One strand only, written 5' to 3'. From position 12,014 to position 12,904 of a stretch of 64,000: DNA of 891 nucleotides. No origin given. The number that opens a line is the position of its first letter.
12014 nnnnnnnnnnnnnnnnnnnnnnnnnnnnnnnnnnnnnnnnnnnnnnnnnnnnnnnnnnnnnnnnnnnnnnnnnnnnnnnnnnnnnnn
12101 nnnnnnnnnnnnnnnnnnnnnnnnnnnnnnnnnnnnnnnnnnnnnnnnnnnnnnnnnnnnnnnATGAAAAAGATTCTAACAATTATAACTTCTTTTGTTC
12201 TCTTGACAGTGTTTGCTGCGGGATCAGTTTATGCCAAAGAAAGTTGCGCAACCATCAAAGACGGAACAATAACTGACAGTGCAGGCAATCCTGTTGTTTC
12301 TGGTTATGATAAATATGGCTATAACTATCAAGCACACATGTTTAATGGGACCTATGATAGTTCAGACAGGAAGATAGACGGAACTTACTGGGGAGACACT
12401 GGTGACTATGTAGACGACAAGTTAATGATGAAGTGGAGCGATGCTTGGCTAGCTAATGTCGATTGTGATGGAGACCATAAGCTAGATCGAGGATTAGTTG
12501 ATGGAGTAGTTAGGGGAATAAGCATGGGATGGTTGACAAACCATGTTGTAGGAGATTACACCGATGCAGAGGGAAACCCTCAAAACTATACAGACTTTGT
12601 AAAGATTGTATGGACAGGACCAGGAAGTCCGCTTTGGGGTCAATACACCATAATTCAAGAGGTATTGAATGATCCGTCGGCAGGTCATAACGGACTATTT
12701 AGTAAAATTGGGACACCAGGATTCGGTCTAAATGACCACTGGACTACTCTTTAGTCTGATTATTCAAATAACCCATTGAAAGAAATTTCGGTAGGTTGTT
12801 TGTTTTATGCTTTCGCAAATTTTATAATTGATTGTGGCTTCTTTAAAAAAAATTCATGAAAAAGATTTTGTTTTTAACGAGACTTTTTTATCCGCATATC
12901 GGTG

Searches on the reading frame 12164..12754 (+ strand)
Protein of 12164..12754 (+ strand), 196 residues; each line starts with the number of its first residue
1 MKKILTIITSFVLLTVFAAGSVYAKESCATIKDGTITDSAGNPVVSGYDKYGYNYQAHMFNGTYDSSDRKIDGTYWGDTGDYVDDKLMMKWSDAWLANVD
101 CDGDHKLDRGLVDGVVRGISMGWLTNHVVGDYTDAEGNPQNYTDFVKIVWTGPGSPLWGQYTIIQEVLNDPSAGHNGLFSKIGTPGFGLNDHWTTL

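Call 10: search_protein_families(library=pfam, proteins=[window:12164-12754:+], max_evalue=0.1)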
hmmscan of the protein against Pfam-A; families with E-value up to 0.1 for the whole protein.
window:12164-12754:+ (196 aa): 0 families

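Call 11: search_protein_families(library=phrogs, proteins=[window:12164-12754:+], max_evalue=0.1)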
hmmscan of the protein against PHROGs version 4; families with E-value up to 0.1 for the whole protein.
window:12164-12754:+ (196 aa): 4 families
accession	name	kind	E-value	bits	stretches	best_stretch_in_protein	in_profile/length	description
phrog_2682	-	unknown function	0.003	19.4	1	1-27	1-27/52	-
phrog_27159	-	unknown function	0.027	15.7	1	1-38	1-38/138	-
phrog_15312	-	head and packaging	0.031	15.2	1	12-86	22-100/192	virion structural protein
phrog_3248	-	unknown function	0.063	12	1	33-86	758-811/970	-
